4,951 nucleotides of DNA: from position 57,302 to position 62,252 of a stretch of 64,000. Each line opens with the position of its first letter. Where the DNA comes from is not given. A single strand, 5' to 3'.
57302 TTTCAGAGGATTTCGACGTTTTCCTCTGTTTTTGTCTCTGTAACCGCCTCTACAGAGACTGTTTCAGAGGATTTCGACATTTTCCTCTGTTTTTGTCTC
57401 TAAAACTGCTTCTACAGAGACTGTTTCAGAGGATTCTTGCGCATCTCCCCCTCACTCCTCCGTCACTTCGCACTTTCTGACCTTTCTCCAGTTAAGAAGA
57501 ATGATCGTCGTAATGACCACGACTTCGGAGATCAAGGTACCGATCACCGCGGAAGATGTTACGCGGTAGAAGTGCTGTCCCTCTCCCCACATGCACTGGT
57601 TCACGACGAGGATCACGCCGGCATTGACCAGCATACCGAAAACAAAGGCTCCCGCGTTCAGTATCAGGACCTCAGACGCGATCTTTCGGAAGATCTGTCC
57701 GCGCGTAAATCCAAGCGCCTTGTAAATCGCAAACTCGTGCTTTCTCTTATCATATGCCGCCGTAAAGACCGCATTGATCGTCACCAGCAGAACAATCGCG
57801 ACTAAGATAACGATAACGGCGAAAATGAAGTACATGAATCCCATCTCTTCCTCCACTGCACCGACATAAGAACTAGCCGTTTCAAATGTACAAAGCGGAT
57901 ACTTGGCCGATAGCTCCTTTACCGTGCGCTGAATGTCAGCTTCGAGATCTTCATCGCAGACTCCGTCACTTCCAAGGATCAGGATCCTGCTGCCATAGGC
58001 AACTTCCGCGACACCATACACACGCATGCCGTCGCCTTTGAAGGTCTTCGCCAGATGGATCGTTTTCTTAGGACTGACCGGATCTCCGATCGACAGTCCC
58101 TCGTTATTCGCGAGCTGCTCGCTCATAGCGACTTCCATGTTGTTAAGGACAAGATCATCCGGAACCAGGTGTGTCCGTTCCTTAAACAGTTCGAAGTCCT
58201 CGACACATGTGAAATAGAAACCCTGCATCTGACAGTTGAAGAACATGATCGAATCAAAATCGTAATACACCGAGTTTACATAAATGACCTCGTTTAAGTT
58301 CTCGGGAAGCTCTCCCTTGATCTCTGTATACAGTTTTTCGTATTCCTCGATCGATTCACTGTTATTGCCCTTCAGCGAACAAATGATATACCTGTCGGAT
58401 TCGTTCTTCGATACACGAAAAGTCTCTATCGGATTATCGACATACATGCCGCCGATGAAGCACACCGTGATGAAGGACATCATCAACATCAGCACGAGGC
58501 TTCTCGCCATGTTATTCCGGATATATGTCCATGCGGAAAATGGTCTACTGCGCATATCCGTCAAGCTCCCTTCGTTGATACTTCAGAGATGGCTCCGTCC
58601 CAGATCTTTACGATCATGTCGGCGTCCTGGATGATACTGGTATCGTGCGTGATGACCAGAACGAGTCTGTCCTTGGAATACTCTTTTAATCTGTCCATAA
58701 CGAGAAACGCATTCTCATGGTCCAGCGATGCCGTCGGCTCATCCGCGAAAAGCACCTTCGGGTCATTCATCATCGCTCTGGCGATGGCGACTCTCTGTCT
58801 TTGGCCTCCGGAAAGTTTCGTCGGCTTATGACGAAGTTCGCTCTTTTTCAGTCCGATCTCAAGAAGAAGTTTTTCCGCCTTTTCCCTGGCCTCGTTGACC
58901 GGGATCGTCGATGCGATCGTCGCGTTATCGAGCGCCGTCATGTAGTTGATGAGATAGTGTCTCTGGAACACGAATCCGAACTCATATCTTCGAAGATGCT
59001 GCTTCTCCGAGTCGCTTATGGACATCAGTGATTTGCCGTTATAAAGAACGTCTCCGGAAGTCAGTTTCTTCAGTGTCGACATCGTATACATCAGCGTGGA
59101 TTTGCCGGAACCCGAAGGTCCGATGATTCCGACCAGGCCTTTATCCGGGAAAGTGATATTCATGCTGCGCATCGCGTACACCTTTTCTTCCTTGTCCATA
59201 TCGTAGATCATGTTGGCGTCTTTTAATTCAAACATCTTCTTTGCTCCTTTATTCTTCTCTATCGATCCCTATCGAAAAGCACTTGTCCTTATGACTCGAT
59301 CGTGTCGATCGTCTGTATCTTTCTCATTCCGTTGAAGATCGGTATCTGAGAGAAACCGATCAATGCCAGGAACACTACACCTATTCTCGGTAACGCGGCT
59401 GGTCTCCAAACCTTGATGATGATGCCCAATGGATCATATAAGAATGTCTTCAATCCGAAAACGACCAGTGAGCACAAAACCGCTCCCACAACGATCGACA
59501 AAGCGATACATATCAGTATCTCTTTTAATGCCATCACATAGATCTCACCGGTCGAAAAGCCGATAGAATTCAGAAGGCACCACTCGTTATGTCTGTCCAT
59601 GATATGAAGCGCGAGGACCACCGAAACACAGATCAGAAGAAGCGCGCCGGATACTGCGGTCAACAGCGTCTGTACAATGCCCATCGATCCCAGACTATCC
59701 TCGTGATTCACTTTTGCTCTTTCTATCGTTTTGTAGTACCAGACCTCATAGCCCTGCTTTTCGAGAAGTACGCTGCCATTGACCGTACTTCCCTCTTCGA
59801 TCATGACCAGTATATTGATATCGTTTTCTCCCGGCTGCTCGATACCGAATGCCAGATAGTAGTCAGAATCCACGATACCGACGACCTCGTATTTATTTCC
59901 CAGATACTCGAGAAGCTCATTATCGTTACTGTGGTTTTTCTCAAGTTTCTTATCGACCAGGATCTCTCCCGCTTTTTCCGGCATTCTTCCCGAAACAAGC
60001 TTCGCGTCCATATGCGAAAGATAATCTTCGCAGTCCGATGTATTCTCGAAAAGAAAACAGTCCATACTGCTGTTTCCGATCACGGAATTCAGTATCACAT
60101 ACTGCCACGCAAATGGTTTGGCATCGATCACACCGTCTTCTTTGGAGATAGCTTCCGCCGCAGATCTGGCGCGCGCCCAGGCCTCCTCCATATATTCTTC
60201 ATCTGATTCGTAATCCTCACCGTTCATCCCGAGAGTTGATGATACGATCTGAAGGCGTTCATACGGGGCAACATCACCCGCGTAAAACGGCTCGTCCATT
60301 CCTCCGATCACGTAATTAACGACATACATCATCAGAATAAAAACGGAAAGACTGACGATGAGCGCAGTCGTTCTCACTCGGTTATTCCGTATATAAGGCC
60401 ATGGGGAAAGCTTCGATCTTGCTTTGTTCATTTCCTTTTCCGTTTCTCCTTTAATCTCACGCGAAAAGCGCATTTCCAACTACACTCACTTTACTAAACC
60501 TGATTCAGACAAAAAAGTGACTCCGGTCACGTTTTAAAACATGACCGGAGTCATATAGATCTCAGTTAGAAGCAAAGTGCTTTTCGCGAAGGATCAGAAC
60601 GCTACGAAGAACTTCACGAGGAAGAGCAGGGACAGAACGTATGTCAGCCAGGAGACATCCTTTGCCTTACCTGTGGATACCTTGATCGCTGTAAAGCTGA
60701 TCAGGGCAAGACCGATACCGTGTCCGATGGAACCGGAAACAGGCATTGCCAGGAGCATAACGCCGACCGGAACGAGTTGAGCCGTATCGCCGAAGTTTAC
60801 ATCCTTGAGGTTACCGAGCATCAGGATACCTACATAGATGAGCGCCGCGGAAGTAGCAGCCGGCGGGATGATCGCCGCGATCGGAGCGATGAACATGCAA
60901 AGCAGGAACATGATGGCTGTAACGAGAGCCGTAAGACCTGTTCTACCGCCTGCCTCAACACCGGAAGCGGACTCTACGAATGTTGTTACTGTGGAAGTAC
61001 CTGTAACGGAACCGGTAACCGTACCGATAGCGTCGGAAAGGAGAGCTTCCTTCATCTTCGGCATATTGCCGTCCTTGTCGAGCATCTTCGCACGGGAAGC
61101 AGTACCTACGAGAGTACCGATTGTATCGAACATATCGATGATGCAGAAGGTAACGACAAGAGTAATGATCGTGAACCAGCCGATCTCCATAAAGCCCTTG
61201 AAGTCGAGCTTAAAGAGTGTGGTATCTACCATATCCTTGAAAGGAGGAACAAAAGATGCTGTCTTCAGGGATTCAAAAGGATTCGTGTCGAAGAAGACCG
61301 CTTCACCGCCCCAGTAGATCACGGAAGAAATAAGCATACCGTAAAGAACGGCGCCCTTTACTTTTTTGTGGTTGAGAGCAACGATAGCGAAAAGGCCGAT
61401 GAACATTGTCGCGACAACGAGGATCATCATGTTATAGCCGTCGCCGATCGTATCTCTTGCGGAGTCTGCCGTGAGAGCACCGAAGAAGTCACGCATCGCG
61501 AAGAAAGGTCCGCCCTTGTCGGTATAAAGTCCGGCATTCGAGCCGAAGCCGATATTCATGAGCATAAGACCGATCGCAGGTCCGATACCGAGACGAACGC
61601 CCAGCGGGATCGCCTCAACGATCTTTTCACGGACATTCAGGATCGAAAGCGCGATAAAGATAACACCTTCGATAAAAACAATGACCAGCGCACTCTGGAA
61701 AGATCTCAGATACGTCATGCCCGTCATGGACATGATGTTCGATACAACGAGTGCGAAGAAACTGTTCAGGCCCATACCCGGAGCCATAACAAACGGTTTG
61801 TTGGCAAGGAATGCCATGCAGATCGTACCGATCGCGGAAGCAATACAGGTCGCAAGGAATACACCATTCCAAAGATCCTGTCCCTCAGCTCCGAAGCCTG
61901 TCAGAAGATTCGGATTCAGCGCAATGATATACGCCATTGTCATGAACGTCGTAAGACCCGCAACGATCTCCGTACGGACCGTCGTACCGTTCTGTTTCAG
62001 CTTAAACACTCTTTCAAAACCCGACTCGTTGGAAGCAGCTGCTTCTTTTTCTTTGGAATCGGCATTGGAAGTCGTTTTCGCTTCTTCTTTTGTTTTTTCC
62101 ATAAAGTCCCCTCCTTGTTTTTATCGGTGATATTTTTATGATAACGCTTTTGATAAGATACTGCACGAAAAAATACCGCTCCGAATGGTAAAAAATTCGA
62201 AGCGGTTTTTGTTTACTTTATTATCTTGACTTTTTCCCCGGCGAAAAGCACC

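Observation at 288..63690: The 10-mer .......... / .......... is strongly over-represented and concentrated at gene junctions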

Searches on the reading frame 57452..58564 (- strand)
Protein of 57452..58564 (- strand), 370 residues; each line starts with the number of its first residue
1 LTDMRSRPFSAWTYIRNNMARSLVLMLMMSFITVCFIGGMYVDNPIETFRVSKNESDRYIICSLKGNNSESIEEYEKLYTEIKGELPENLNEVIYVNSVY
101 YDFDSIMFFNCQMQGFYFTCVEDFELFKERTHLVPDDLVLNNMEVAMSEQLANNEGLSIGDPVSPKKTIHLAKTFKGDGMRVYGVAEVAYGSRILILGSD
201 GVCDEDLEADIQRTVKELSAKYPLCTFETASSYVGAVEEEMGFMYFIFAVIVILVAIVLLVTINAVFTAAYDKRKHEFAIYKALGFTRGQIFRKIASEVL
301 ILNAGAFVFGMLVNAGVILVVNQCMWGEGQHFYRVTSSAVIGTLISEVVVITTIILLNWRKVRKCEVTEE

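Call 13: search_protein_families(library=pfam, proteins=[window:57452-58564:-])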
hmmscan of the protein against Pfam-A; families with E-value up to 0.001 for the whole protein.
window:57452-58564:- (370 aa): 1 family
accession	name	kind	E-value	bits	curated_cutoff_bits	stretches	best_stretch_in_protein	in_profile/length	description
PF02687.27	FtsX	-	1.3e-11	45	25.5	1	248-364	3-117/120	FtsX-like permease C-terminal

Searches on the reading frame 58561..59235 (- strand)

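Call 13: search_protein_families(library=pfam, proteins=[window:58561-59235:-])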
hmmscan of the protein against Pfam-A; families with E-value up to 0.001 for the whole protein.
window:58561-59235:- (224 aa): 5 families
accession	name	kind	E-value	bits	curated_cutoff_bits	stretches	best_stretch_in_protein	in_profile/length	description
PF00005.33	ABC_tran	-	5.5e-32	111.7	25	1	24-169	3-137/137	ABC transporter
PF02463.25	SMC_N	-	2.8e-12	47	40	1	20-211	13-211/220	RecF/RecN/SMC N terminal domain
PF13304.12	AAA_21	-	3e-08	34.5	27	0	35-107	2-83/304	AAA domain, putative AbiEii toxin, Type IV TA system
PF13555.12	AAA_29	-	5.6e-05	23.3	27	1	26-55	16-45/61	P-loop containing region of AAA domain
PF13476.12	AAA_23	-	0.00072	20.7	27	1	26-49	14-36/201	AAA domain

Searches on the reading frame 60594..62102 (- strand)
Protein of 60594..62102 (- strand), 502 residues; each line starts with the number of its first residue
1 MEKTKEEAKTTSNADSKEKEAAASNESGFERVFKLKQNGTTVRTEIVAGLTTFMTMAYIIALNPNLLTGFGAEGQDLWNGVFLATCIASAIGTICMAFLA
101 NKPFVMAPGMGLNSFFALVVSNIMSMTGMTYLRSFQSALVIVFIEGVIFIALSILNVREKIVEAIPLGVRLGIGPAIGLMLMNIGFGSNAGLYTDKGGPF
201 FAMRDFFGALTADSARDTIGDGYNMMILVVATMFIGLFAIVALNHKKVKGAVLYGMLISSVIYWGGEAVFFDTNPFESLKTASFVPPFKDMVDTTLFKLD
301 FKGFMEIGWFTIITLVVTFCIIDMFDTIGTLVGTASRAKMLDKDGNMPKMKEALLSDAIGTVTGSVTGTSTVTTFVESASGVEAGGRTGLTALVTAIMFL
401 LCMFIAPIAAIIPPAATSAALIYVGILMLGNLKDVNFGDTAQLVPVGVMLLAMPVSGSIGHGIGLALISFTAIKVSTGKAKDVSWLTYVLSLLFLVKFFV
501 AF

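Call 13: search_protein_families(library=pfam, proteins=[window:60594-62102:-])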
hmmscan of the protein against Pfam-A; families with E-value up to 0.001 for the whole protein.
window:60594-62102:- (502 aa): 2 families
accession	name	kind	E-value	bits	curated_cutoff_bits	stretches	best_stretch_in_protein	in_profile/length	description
PF00860.26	Xan_ur_permease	-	3e-36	125.4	27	1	44-441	2-365/389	Permease family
PF00916.26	Sulfate_transp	-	0.00034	19.9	23.2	1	81-435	34-363/380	Sulfate permease family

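Call 31: find_related_loci(query=window:60594-62102:-, collection=metagenome_contigs, flank=10000)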
Query window:60594-62102:- (502 aa) in metagenome_contigs; peptide patterns used: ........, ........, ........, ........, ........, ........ (x = any residue, [..] = any of these).
600 stretches matched a pattern (row limit reached: there are more); 567 encode a relative of the query (tblastn E <= 1e-3); the best 80 are kept; 80 distinct loci.
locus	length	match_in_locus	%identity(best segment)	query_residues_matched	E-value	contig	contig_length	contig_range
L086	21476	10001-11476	79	10-500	0e+0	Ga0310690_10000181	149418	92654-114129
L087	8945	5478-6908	83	30-502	0e+0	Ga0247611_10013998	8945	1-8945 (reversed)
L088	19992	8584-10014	83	30-502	0e+0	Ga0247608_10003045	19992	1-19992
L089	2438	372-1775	80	30-493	0e+0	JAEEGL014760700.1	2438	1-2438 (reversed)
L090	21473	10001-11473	77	16-501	0e+0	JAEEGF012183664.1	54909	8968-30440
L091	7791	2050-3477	81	30-501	0e+0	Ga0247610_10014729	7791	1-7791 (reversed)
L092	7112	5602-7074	77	16-501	0e+0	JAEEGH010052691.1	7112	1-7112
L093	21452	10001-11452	79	18-500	0e+0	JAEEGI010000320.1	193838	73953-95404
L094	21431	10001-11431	84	30-502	0e+0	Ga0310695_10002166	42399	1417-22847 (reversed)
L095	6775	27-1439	81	30-500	0e+0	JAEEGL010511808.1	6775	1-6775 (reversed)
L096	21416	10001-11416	77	30-501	0e+0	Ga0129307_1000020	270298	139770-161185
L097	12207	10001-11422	81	28-500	0e+0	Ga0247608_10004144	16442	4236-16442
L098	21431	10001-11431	83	30-502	0e+0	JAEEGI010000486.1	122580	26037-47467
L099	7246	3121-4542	81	28-500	0e+0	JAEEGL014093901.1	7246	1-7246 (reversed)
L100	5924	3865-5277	80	30-500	0e+0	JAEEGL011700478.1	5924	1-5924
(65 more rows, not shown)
